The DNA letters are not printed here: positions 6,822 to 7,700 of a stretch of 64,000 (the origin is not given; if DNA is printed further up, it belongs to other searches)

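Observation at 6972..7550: Membrane-anchored retropepsin-like aspartic protease in the replication module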

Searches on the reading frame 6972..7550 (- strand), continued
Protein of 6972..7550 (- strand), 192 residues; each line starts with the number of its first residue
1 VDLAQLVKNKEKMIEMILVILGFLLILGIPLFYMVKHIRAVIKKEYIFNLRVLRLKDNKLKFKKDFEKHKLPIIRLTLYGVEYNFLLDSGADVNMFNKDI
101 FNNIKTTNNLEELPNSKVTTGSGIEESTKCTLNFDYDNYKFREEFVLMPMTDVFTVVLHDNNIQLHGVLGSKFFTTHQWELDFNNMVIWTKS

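Call 27: search_protein_families(library=ncbifam, proteins=[window:6972-7517:-, P0002, P0003, L001:5866-6360:+, L002:5848-6360:+], max_evalue=0.1)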
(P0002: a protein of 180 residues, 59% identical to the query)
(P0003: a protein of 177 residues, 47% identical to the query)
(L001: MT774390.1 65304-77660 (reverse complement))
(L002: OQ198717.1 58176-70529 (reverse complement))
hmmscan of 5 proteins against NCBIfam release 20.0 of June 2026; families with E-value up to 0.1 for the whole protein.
window:6972-7517:- (181 aa): 1 family
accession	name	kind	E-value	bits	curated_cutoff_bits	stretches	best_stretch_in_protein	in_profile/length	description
TIGR03043.1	PS_II_psbZ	equivalog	0.093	12.6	39.95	0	5-25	7-27/58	photosystem II reaction center protein PsbZ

P0002 (180 aa): 2 families
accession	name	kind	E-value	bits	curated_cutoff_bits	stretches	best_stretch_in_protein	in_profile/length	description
TIGR03698.1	clan_AA_DTGF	subfamily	0.0056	17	57.35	1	70-119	15-61/107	clan AA aspartic protease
TIGR02281.1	clan_AA_DTGA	subfamily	0.068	13.4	57.95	1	69-122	20-72/121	TIGR02281 family clan AA aspartic protease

P0003 (177 aa): 1 family
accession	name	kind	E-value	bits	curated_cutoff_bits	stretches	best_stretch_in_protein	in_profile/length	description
TIGR02281.1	clan_AA_DTGA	subfamily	0.072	13.3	57.95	0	62-110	15-63/121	TIGR02281 family clan AA aspartic protease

L001:5866-6360:+ (165 aa): 2 families
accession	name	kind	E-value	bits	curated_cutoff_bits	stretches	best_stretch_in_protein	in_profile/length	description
TIGR03698.1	clan_AA_DTGF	subfamily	2.6e-05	24.5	57.35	1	53-156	13-102/107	clan AA aspartic protease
TIGR02281.1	clan_AA_DTGA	subfamily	0.074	13.2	57.95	0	51-81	17-47/121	TIGR02281 family clan AA aspartic protease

L002:5848-6360:+ (171 aa): 1 family
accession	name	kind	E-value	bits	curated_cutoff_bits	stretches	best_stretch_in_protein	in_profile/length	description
TIGR02281.1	clan_AA_DTGA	subfamily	0.015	15.4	57.95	1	55-80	15-40/121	TIGR02281 family clan AA aspartic protease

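Call 30: search_solved_structures(query=A2, max_evalue=0.01, show_alignments=1)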
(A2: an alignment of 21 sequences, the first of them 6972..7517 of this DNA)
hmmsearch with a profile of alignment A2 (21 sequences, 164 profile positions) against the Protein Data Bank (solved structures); distinct sequences matched with E-value up to 0.01: 16.
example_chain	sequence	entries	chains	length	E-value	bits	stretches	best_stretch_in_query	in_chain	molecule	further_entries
5fiv_A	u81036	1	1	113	3e-07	33.4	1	45-117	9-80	RETROPEPSIN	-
1b11_A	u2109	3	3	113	5.7e-07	32.5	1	45-117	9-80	PROTEIN (Feline Immunodeficiency Virus PROTEASE) | FIV PROTEASE | FELINE IMMUNODEFICIENCY VIRUS PROTEASE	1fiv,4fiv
6fiv_A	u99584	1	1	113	5.7e-07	32.5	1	45-117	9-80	RETROPEPSIN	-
3ogp_A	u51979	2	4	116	6.9e-07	32.3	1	45-117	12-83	FIV Protease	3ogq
1fmb_A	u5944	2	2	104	1.2e-06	31.4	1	43-124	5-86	EIAV PROTEASE | EQUINE INFECTIOUS ANEMIA VIRUS PROTEASE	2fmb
2fiv_A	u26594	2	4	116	7.2e-06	29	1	45-117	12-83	FELINE IMMUNODEFICIENCY VIRUS PROTEASE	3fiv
2hah_A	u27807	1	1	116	2.5e-05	27.2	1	45-117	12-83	Protease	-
2qzx_A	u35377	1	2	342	0.00028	23.8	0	53-102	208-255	Candidapepsin-5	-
4q5m_A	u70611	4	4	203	0.0033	20.3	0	43-75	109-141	Protease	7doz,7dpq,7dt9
1hii_A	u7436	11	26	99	0.0041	20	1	42-116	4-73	HIV-2 PROTEASE | HIV-II PROTEASE | Protease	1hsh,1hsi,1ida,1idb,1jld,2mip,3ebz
3fsm_A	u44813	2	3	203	0.0045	19.8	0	42-74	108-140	COVALENT DIMER [L-Ala51, D-Ala51'] HIV-1 PROTEASE | COVALENT DIMER [L-ALA51,D-ALA51'] HIV-1 PROTEASE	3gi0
3hlo_A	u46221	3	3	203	0.0046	19.8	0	42-74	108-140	'covalent dimer' [Gly51/D-Ala51'] HIV-1 protease | [Gly51;Aib51'] 'covalent dimer' HIV-1 protease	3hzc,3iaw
3ka2_A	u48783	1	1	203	0.0046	19.8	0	42-74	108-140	[L-Ala51;Gly51']HIV-1 protease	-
2o40_A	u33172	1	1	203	0.0048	19.8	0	42-74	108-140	covalent dimer HIV-1 protease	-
3nxe_A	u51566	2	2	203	0.0054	19.6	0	42-74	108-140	protease covalent dimer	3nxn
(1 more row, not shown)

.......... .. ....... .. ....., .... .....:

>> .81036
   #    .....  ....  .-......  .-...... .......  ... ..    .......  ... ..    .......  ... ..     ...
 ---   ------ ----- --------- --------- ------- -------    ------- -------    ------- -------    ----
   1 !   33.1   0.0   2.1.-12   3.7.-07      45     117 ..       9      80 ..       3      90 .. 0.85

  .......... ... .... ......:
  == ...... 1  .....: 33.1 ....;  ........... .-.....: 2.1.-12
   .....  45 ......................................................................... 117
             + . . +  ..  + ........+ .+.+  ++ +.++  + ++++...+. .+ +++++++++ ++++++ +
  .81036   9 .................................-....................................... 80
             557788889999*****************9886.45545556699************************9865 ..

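Call 31: find_related_loci(query=A2, collection=viral_contigs, flank=4000)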
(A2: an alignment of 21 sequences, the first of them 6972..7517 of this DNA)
Query A2 (181 aa) in viral_contigs; peptide patterns used: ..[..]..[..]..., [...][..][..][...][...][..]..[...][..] (x = any residue, [..] = any of these).
403 stretches matched a pattern; 238 encode a relative of the query (tblastn E <= 1e-3); the best 80 are kept; 80 distinct loci.
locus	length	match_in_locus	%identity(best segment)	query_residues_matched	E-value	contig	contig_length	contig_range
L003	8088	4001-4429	30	34-178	1e-20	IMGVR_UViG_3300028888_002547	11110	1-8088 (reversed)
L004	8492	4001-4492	27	1-178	2e-19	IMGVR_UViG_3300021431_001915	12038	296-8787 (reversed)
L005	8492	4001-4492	26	4-180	2e-19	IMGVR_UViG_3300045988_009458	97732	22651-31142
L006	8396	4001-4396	33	47-180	2e-19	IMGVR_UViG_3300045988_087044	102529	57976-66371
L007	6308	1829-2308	26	6-178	3e-19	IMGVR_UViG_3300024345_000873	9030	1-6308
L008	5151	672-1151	26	7-178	7e-19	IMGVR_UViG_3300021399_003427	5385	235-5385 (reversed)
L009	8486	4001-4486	28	5-180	1e-18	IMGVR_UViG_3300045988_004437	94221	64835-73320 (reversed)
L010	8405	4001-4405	28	45-181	2e-18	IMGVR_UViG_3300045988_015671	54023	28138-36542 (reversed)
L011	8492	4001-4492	25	4-180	2e-18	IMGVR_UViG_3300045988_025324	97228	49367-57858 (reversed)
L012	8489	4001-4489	25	4-179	3e-18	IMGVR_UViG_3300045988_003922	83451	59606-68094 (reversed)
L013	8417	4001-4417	27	40-180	3e-18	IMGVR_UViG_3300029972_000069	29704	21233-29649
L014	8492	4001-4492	26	2-181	4e-18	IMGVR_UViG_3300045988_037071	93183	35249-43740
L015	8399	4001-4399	28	46-180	4e-18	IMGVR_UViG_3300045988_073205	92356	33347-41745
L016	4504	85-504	27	39-180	5e-18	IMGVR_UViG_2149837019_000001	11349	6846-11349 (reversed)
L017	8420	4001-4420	27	39-180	5e-18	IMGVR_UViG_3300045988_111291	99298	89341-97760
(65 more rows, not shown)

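Call 34: predict_structure(alignment_id=A2)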
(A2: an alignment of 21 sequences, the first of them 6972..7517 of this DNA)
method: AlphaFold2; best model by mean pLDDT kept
length: 181 residues; sequences in the alignment: 21
mean_pLDDT: 83.4   pTM: 0.66
mean pLDDT of the five models: 83.4, 77.9, 76.6, 75.9, 75.5
residues with pLDDT >= 90: 86; 70-90: 67; 50-70: 14; < 50: 14
segments of 3 or more residues with pLDDT < 50: 32-45
pLDDT, mean of each block of 10 residues (from residue 1): 94 93 76 43 53 80 92 93 95 89 88 91 88 94 89 94 83 69 52
secondary structure, 60 per line:
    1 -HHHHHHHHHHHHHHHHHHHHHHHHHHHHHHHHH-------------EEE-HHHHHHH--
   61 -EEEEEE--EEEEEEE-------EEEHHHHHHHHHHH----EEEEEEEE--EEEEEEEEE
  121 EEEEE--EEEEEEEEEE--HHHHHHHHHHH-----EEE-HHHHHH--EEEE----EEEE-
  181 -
elements in order: H2-34 E48-50 H52-58 E62-67 E70-76 E84-86 H87-97 E102-109 E112-125 E128-137 H140-150 E156-158 H160-165 E168-171 E176-179

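Call 37: fold_search(model_id=the predicted structure, library=pdb)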
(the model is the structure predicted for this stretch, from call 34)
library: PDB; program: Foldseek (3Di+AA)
matches with E <= 10: 866; with E <= 0.001: 91
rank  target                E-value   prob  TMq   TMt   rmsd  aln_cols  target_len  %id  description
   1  5yq8_A                8.5e-06  1.00  0.47  0.64   5.8       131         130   14  Crystal structure of retroviral protease-like domain of Ddi1 from Leishmania major (released 2018-09-19)
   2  3s8i_A                2.2e-05  1.00  0.46  0.65   6.0       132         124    9  The retroviral-like protease (RVP) domain of human DDI1 (released 2011-07-06)
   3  5c9f_A                2.8e-05  1.00  0.44  0.58   4.6       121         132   14  Crystal structure of a retropepsin-like aspartic protease from Rickettsia conorii (released 2015-10-14)
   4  4z2z_B                2.9e-05  1.00  0.44  0.57   6.1       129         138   10  New crystal structure of yeast Ddi1 aspartyl protease reveals substrate engagement mode (released 2016-04-13)
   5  4rgh_A                3.3e-05  1.00  0.47  0.65   5.6       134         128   10  Human DNA Damage-Inducible Protein: From Protein Chemistry and 3D Structure to Deciphering its Cellular Role (released 2016-02-17)
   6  3slz_A                3.9e-05  1.00  0.40  0.60   4.3       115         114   17  The crystal structure of XMRV protease complexed with TL-3 (released 2011-10-12)
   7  7d66_C                3.9e-05  1.00  0.47  0.65   5.7       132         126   15  Crystal structure of retroviral protease-like domain of Ddi1 from Toxoplasma gondii (released 2022-02-09)
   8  7d66_F                4.4e-05  1.00  0.45  0.65   5.9       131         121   14  Crystal structure of retroviral protease-like domain of Ddi1 from Toxoplasma gondii (released 2022-02-09)
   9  1fmb                  5.3e-05  1.00  0.47  0.78   2.8       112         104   14  EIAV PROTEASE COMPLEXED WITH THE INHIBITOR HBY-793 (released 1996-10-14)
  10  3s8i_B                5.3e-05  1.00  0.42  0.60   6.5       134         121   11  The retroviral-like protease (RVP) domain of human DDI1 (released 2011-07-06)
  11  3sm1_A                6.7e-05  1.00  0.40  0.60   4.4       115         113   17  The crystal structure of XMRV protease complexed with pepstatin A (released 2011-10-12)
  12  4z2z_A                6.7e-05  1.00  0.42  0.61   6.5       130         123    7  New crystal structure of yeast Ddi1 aspartyl protease reveals substrate engagement mode (released 2016-04-13)
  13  7efy                  7.1e-05  1.00  0.43  0.66   5.4       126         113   13  Crystal structure of retroviral protease-like domain of Ddi1 from Cryptosporidium hominis (released 2022-02-09)
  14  7d66_G                7.9e-05  1.00  0.45  0.65   6.1       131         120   15  Crystal structure of retroviral protease-like domain of Ddi1 from Toxoplasma gondii (released 2022-02-09)
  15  7d66_B                8.4e-05  1.00  0.43  0.62   6.5       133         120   15  Crystal structure of retroviral protease-like domain of Ddi1 from Toxoplasma gondii (released 2022-02-09)
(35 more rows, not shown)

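Call 46: find_related_loci(query=A2, collection=genome_contigs, flank=5000)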
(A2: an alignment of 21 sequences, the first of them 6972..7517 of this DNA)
Query A2 (181 aa) in genome_contigs; peptide patterns used: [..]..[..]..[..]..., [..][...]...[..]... (x = any residue, [..] = any of these).
278 stretches matched a pattern; 22 encode a relative of the query (tblastn E <= 1e-3); 22 distinct loci.
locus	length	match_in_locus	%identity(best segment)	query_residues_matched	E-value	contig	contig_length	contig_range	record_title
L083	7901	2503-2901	28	46-180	4e-19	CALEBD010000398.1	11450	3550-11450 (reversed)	MAG TPA_asm: uncultured Clostridium sp. isolate ERR912056_bin.49_CONCOCT_v1.1_MAG genome assembly, contig: ERZ827043.346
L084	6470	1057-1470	31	42-180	6e-18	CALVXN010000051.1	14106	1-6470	MAG: uncultured Bacilli bacterium isolate BRZ_Q__bin43 genome assembly, contig: BRZ_Q__NODE_4231_length_14106_cov_4.0616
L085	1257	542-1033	25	1-179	3e-17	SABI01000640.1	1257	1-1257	MAG: Spirochaetia bacterium isolate INTA.CYC.084 contig-100_107595, whole genome shotgun sequence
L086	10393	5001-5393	30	47-179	6e-16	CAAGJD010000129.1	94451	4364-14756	MAG TPA_asm: Acholeplasmatales bacterium, isolate HGM09207, WGS project CAAGJD010000000 data, contig: SRS476289_75_k119_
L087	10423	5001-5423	25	40-180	2e-15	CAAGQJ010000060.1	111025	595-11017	MAG TPA_asm: Bacilli bacterium, isolate HGM10836, WGS project CAAGQJ010000000 data, contig: SRS820617_35_k75_330919, who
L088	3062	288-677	28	49-180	5e-15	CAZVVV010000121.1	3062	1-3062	MAG TPA_asm: uncultured Muribaculaceae bacterium isolate binchicken_co354_378 genome assembly, contig: NODE_36808_length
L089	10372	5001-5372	26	56-180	1e-14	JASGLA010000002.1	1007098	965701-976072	MAG: Paludibacter sp. isolate 5N085 JMF-2111-06-0005.ont.bin.85_1, whole genome shotgun sequence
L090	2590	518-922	29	46-180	1e-14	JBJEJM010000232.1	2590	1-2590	MAG: Clostridium sp. isolate PUUB17_bin.023 NODE_64424_length_2590_cov_5.480868, whole genome shotgun sequence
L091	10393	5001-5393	30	48-180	1e-13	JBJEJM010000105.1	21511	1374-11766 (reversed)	MAG: Clostridium sp. isolate PUUB17_bin.023 NODE_2490_length_21511_cov_12.288451, whole genome shotgun sequence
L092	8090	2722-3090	27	57-179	5e-13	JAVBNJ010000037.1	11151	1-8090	MAG: Bacteroidales bacterium isolate EPI_MAG_00076 c_000000324961, whole genome shotgun sequence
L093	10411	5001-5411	21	42-180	2e-12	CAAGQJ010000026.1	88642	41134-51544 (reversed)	MAG TPA_asm: Bacilli bacterium, isolate HGM10836, WGS project CAAGQJ010000000 data, contig: SRS820617_35_k75_69843, whol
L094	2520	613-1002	23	49-180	2e-12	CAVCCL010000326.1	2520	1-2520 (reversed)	Bifidobacterium catenulatum isolate H07663-L1_cleanbin_000044 genome assembly, contig: Spades_H07663-L1_contig_21596, wh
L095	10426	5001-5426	27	35-180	2e-12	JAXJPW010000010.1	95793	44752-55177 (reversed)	MAG: Agathobacter sp. isolate DOME_MAG_1951 1951_C0137_k141_35913, whole genome shotgun sequence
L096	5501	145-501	26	60-179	4e-12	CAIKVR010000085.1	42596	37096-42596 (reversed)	MAG: uncultured Bacteroidales bacterium isolate AM-2014-D8_bin-0968 genome assembly, contig: bin-0968:085/436, whole gen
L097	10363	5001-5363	24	56-177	1e-11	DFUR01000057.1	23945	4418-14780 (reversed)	MAG TPA_asm: Bacteroidales bacterium UBA4181 UBA4181_contig_1477, whole genome shotgun sequence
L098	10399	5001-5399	20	44-178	3e-11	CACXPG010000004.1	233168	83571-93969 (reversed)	MAG: uncultured Bacteroidia bacterium isolate RUG11482 genome assembly, contig: RUG11482_asm_4, whole genome shotgun seq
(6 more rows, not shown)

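Call 50: search_protein_families(library=pfam, proteins=[L089:627-1514:+, L089:1480-2532:+, L089:3458-4186:+, L089:4338-4961:+, L089:4962-5384:+, L089:5381-5869:+, L089:6187-6825:-, L089:6747-7706:-, L089:8070-8780:-, L089:2676-2957:-], max_evalue=0.001)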
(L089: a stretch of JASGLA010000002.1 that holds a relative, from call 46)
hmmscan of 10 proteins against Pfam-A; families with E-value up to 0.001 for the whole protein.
L089:627-1514:+ (295 aa): 1 family
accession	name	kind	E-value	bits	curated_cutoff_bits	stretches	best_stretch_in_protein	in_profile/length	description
PF13479.12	AAA_24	-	3.3e-20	73.2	27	1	12-195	2-175/195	AAA domain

L089:1480-2532:+ (350 aa): 1 family
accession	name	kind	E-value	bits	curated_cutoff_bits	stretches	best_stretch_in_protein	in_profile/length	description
PF12987.12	DUF3871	-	4.4e-144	479.6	27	1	33-349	4-318/318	Domain of unknown function, B. Theta Gene description (DUF3871)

L089:3458-4186:+ (242 aa): 0 families

L089:4338-4961:+ (207 aa): 0 families

L089:4962-5384:+ (140 aa): 1 family
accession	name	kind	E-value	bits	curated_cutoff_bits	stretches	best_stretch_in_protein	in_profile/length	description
PF13650.11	Asp_protease_2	-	0.00058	20.9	24.3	1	22-119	2-90/90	Aspartyl protease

L089:5381-5869:+ (162 aa): 0 families

L089:6187-6825:- (212 aa): 1 family
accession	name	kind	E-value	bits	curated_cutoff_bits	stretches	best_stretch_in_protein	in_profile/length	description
PF13376.11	OmdA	-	2.9e-13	50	25.6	1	150-202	2-54/60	Bacteriocin-protection, YdeI or OmpD-Associated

L089:6747-7706:- (319 aa): 1 family
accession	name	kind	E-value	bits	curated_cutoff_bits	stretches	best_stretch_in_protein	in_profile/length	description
PF02567.21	PhzC-PhzF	-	3.4e-57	194.5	27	1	65-310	1-277/281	Phenazine biosynthesis-like protein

L089:8070-8780:- (236 aa): 0 families

L089:2676-2957:- (93 aa): 3 families
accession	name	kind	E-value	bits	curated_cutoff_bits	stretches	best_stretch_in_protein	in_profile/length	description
PF01381.28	HTH_3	-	1e-09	38.7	23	1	38-89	1-55/55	Helix-turn-helix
PF12844.13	HTH_19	-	7e-05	23.1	30.2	1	38-90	4-59/64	Helix-turn-helix domain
PF13443.12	HTH_26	-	0.0001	22.9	22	1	37-92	1-60/63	Cro/C1-type HTH DNA-binding domain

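Call 51: search_protein_families(library=pfam, proteins=[L098:736-1371:+, L098:1428-2840:+, L098:2943-3533:+, L098:3508-4359:+, L098:4365-4823:+, L098:4851-5459:+, L098:5535-6290:+, L098:7046-8590:+, L098:8566-9591:+, L098:9636-10199:+], max_evalue=0.001)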
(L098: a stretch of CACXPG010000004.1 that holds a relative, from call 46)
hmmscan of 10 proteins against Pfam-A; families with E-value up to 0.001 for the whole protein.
L098:736-1371:+ (211 aa): 1 family
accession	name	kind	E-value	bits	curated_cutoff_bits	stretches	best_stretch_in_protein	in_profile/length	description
PF13645.11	YkuD_2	-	7.2e-24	84.5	27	1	50-198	18-163/169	L,D-transpeptidase catalytic domain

L098:1428-2840:+ (470 aa): 0 families

L098:2943-3533:+ (196 aa): 0 families

L098:3508-4359:+ (283 aa): 2 families
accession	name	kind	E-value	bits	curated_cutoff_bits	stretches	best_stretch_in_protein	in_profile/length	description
PF11672.13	DUF3268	-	2.2e-33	115.6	28.4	1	142-253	3-119/121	zinc-finger-containing domain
PF14354.12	Lar_restr_allev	-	0.00056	20.5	28.6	0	142-187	4-40/58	Restriction alleviation protein Lar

L098:4365-4823:+ (152 aa): 0 families

L098:4851-5459:+ (202 aa): 2 families
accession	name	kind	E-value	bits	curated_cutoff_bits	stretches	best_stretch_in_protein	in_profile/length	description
PF13650.11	Asp_protease_2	-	1.3e-05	26.2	24.3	1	74-167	6-90/90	Aspartyl protease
PF13975.11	gag-asp_proteas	-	0.0008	20.4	28.2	0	74-169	6-91/92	gag-polyprotein putative aspartyl protease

L098:5535-6290:+ (251 aa): 0 families

L098:7046-8590:+ (514 aa): 1 family
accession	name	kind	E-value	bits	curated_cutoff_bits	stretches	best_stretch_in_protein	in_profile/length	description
PF00078.32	RVT_1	-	2.3e-23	83.4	29.6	1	61-264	1-203/205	Reverse transcriptase (RNA-dependent DNA polymerase)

L098:8566-9591:+ (341 aa): 0 families

L098:9636-10199:+ (187 aa): 0 families
